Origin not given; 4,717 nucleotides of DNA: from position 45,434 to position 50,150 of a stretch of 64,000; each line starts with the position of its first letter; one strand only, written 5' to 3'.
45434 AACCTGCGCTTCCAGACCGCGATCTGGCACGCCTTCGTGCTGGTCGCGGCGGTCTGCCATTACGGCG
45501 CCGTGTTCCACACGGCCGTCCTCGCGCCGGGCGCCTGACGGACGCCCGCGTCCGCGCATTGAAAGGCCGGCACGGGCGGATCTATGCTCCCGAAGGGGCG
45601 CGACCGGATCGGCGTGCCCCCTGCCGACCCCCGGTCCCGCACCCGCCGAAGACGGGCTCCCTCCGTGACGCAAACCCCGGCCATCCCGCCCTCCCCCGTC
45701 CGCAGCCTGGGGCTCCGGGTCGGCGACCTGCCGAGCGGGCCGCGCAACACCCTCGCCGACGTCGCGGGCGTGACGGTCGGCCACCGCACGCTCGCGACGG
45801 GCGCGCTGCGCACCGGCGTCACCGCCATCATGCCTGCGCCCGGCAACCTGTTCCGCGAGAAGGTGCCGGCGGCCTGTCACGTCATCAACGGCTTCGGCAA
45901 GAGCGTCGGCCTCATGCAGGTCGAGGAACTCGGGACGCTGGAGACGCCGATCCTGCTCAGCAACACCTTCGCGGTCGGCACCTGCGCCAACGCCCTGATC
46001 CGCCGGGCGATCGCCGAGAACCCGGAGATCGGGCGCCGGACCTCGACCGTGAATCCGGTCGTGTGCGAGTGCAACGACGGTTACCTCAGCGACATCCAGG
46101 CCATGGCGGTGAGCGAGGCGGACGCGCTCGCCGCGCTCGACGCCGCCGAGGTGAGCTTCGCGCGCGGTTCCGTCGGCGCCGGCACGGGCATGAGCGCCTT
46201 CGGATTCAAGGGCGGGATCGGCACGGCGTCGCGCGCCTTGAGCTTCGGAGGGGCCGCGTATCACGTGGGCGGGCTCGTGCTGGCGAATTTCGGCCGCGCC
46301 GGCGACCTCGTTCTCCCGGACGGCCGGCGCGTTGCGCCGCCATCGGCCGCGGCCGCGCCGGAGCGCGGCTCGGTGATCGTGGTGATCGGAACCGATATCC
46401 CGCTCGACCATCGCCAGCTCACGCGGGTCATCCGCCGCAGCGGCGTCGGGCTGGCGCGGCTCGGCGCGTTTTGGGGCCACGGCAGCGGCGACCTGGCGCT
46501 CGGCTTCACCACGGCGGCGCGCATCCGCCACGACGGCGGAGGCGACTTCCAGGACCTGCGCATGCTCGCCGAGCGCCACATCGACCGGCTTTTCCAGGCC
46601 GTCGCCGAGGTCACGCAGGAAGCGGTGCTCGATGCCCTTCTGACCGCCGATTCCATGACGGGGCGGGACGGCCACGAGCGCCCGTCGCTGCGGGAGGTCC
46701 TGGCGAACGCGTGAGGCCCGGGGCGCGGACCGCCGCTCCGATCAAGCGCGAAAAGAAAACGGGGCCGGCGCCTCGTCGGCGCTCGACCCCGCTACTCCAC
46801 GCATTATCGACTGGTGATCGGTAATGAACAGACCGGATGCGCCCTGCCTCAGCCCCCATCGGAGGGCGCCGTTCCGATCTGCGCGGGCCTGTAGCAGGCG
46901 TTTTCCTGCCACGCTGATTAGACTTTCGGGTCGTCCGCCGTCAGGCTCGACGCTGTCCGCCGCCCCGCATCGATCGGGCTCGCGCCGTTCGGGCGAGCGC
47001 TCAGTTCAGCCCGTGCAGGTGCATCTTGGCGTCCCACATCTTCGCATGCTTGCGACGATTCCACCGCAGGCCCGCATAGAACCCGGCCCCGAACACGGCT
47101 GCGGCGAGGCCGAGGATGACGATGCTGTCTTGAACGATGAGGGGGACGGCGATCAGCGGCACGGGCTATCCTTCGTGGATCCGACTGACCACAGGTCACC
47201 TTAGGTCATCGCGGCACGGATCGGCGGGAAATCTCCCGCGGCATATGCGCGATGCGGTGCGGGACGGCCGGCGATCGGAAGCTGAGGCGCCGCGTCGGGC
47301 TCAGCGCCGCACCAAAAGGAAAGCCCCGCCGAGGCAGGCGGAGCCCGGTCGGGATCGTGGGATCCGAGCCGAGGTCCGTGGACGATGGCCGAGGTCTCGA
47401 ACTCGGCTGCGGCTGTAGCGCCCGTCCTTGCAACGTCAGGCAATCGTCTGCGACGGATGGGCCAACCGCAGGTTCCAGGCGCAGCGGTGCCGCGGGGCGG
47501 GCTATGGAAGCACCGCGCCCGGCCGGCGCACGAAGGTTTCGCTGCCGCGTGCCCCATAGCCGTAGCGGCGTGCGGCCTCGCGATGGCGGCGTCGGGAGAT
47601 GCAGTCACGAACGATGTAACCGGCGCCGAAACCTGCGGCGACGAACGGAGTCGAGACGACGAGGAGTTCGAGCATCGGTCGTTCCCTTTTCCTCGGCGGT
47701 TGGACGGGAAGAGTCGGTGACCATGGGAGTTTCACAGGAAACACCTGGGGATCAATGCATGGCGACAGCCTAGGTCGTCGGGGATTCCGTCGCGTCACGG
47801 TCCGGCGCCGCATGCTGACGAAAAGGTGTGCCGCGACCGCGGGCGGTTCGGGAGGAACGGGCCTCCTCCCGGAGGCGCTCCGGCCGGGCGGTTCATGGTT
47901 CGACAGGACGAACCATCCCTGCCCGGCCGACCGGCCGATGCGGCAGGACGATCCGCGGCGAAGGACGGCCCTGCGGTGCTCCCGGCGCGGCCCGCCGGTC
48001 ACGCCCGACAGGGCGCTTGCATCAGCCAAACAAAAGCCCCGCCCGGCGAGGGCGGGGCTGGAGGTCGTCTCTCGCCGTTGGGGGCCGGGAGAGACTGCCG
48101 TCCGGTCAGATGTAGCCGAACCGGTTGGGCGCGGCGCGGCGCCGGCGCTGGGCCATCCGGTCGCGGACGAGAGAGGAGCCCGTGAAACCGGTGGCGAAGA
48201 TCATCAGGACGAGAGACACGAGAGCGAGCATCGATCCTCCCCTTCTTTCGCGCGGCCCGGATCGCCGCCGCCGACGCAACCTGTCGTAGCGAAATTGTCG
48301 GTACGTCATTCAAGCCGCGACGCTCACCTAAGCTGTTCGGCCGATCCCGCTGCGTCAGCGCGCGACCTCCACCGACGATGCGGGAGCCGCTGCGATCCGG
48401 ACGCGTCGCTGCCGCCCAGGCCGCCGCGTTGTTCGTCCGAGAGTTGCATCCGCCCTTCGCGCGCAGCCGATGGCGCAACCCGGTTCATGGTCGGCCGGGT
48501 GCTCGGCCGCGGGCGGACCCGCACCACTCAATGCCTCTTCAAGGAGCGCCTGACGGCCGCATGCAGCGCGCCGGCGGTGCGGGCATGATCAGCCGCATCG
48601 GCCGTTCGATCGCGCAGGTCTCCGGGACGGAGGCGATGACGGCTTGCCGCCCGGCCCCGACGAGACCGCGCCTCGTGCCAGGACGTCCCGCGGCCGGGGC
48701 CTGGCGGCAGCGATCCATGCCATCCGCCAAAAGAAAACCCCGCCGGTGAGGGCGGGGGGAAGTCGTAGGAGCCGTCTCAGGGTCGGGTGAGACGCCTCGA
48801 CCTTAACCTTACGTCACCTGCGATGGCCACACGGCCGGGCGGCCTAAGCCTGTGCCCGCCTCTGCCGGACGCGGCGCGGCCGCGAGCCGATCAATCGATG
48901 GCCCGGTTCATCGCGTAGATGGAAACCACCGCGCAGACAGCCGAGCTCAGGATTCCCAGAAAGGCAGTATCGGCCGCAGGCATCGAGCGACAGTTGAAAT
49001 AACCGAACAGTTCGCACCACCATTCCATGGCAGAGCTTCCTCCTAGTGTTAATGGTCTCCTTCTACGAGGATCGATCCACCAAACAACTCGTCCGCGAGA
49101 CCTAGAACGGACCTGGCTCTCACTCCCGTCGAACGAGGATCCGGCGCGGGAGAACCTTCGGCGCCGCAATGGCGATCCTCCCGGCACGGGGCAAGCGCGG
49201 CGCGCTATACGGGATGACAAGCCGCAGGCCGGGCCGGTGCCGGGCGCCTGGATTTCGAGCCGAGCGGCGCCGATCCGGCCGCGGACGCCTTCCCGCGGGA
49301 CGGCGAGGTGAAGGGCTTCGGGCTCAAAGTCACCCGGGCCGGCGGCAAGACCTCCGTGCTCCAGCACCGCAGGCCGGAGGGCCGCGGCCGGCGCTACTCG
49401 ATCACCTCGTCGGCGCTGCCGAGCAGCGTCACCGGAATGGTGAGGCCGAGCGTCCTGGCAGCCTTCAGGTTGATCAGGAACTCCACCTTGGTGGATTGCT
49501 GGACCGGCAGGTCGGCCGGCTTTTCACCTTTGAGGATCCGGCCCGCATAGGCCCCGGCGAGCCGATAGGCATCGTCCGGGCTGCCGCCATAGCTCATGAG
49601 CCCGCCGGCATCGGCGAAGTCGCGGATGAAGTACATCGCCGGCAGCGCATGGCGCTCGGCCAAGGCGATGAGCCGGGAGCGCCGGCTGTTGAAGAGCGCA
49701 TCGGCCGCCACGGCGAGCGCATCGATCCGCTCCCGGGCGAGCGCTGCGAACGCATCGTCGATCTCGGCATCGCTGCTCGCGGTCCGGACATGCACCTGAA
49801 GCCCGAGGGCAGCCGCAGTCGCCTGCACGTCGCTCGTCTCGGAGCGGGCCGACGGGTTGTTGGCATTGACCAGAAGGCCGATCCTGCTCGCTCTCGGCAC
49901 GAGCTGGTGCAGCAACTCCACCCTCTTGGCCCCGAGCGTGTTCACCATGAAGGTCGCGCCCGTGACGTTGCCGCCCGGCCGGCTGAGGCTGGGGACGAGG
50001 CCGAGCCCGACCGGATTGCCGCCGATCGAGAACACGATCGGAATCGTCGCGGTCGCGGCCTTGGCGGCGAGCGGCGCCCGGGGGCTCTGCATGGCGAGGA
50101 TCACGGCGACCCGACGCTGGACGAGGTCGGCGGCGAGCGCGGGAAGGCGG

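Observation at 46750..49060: Array of four stand-alone tiny membrane-peptide genes in a 2.7 kb gene-poor stretch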

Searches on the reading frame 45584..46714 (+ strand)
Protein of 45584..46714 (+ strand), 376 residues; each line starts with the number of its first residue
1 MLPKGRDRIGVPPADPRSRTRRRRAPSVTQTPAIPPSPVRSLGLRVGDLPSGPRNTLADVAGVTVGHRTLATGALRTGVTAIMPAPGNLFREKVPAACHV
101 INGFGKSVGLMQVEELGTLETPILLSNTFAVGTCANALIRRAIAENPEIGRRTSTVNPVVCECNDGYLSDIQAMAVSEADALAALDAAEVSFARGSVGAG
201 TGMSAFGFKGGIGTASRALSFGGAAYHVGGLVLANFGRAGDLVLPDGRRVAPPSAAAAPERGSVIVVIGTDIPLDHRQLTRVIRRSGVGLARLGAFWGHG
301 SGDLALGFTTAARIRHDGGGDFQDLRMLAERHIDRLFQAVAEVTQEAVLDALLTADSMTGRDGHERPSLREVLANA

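Call 8: find_related_loci(query=window:45584-46714:+, collection=genome_contigs, flank=10000)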
Query window:45584-46714:+ (376 aa) in genome_contigs; peptide patterns used: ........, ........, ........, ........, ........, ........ (x = any residue, [..] = any of these).
600 stretches matched a pattern (row limit reached: there are more); 519 encode a relative of the query (tblastn E <= 1e-3); the best 80 are kept; 80 distinct loci.
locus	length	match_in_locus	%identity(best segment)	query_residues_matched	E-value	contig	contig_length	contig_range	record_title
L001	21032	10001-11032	69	33-376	9e-143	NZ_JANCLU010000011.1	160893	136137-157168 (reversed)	Alsobacter ponti strain SYSU M60028 NODE_11_length_160893_cov_130.803160, whole genome shotgun sequence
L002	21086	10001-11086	63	9-373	1e-142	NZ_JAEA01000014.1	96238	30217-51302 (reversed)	Microvirga flocculans ATCC BAA-817 L879DRAFT_scaffold00013.13_C, whole genome shotgun sequence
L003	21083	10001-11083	66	18-373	4e-142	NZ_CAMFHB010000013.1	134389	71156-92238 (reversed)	MAG: uncultured Alsobacter sp. isolate SRR9109402_bin.15_metaWRAP_v1.3_MAG ERZ12289980.92, whole genome shotgun sequence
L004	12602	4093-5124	65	36-376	6e-141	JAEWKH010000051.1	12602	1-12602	MAG: Proteobacteria bacterium isolate OH_PBrB_31 k127_78680, whole genome shotgun sequence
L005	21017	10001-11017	65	36-373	6e-141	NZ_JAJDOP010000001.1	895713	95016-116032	Microvirga rosea strain CGMCC1.16488 Scaffold1, whole genome shotgun sequence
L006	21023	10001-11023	65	36-373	1e-140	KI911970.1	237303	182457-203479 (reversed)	Microvirga lupini strain Lut6 genomic scaffold MicLut6DRAFT_MLH.133, whole genome shotgun sequence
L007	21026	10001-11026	65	36-374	2e-140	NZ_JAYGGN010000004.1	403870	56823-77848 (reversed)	Microvirga sp. CF3062 contig00004, whole genome shotgun sequence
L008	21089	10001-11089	62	8-373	5e-140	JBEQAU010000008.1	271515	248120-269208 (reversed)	MAG: Microvirga sp. isolate 03V1_S199.vamb.019 NODE_47_length_271515_cov_10.179323, whole genome shotgun sequence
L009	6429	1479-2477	69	40-373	4e-140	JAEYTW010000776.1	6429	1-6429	MAG: Proteobacteria bacterium isolate OH_CBlB_147 k127_3421029, whole genome shotgun sequence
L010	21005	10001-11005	66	40-374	2e-139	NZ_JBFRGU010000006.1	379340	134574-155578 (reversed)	Microvirga sp. 2MCAF38 SCAFFOLD_5, whole genome shotgun sequence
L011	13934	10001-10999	69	40-373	5e-139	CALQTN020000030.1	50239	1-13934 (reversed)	MAG: Asaia bogorensis isolate HRSG-H9-bin-67 genome assembly, contig: HRSG-H9-C340, whole genome shotgun sequence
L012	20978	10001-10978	69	46-369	1e-137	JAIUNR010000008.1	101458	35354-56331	MAG: Proteobacteria bacterium isolate BEIJ4 3300026302-bin.45~Ga0209794_1000276, whole genome shotgun sequence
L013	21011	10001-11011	65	37-373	1e-137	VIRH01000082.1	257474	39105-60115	Rhodobacterales bacterium strain BW5 NODE_5_length_257474_cov_25.6283_ID_9, whole genome shotgun sequence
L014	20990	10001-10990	69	37-366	3e-137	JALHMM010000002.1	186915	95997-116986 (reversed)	MAG: Reyranellaceae bacterium isolate Bin_33_2_sub c_000000000477, whole genome shotgun sequence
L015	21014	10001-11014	64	40-374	2e-137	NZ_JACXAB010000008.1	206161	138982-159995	Microvirga sp. strain BT688 NODE_8_length_206161_cov_26.786514, whole genome shotgun sequence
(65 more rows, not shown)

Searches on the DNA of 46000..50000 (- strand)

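Call 5: search_rna_families(source=window, start=46000, end=50000, threshold=evalue, max_evalue=1)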
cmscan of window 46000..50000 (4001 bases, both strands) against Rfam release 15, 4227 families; matches with E-value up to 1: 4.
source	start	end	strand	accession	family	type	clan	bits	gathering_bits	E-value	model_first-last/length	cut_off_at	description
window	48028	48094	-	RF02278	Betaproteobacteria_toxic_sRNA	Gene; sRNA;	-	20.6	50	0.71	1-64/64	no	Betaproteobacteria toxic small RNA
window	48028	48094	-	RF02837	anti-hemB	Gene; sRNA;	-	20.4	49.5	0.17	1-81/81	no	Burkholderia RNA 7 (anti-hemB)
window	48017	48057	-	RF02401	ClpQY_promoter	Cis-reg;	-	19.4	42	0.51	1-39/57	no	ClpQY promoter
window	48730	48790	-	RF02837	anti-hemB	Gene; sRNA;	-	18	49.5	0.79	1-81/81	no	Burkholderia RNA 7 (anti-hemB)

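Call 50: search_dna_similar(query=window:46715-49393:-, collection=plasmids, mode=distant, max_evalue=0.001, max_rows=15)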
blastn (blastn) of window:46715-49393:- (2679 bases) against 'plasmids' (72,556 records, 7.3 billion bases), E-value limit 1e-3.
No match.

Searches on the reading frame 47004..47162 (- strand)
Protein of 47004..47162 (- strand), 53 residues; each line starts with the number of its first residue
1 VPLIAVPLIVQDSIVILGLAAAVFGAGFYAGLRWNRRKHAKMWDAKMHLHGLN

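Call 6: search_protein_families(library=pfam, proteins=[window:47004-47162:-], max_evalue=10)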
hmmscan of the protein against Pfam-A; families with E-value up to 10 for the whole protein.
seq(53 aa): 1 family
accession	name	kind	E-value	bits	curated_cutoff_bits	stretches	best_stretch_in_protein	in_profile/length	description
PF10721.14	DUF2514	-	0.17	12.3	26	1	14-46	6-36/161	Protein of unknown function (DUF2514)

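Call 7: search_protein_families(library=ncbifam, proteins=[window:47004-47162:-], max_evalue=10)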
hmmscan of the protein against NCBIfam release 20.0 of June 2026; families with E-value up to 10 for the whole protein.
seq(53 aa): 0 families

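Call 21: find_homologous_proteins(query=window:47004-47162:-, max_evalue=10)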
Query seq(53 aa) (53 aa): 1 proteins with E <= 10 among 1 candidates.
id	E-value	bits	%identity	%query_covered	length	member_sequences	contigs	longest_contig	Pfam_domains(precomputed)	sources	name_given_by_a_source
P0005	7.7e-25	102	92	100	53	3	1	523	-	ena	-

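Call 24: find_encoding_contigs(protein=P0005, flank=5000)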
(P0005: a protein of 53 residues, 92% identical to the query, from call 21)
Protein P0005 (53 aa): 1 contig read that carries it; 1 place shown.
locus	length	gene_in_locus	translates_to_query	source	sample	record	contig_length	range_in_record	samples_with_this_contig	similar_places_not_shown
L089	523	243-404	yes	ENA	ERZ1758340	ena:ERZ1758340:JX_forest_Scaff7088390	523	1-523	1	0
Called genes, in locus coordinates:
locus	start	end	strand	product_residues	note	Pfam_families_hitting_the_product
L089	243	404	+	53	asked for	-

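Call 25: list_cluster_members(proteins=[P0005, P0001, window:48109-48231:-, P0003])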
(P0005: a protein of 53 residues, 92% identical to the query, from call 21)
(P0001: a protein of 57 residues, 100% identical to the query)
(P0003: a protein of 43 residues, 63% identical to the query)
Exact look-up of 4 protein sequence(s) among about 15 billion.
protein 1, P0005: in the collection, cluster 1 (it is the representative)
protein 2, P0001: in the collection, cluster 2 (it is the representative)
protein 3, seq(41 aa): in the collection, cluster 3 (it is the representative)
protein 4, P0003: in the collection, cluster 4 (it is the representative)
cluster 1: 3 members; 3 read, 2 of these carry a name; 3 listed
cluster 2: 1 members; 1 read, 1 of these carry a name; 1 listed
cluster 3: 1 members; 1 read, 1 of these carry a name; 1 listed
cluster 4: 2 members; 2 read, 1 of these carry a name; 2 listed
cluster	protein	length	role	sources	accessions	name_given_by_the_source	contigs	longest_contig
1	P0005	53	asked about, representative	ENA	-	-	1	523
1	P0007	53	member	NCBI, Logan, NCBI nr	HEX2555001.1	MAG TPA: hypothetical protein VHL98_14975 [Microvirga sp.] | hypothetical protein [Microvirga sp.]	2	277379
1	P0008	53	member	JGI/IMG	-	hypothetical protein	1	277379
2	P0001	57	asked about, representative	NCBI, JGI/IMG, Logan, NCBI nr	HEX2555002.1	MAG TPA: hypothetical protein VHL98_14980 [Microvirga sp.] | hypothetical protein | hypothetical protein [Microvirga sp.]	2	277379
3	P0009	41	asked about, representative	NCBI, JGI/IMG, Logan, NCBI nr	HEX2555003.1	MAG TPA: hypothetical protein VHL98_14985 [Microvirga sp.] | hypothetical protein | hypothetical protein [Microvirga sp.]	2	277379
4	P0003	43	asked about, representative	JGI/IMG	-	hypothetical protein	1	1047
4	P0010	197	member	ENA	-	-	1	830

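Call 65: search_protein_families(library=phrogs, proteins=[window:47004-47162:-], max_evalue=1)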
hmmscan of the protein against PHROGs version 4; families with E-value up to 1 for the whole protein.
seq(53 aa): 0 families

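Call 66: search_protein_families(library=padloc, proteins=[window:47004-47162:-], max_evalue=1)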
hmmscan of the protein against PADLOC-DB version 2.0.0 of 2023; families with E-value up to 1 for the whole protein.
seq(53 aa): 0 families
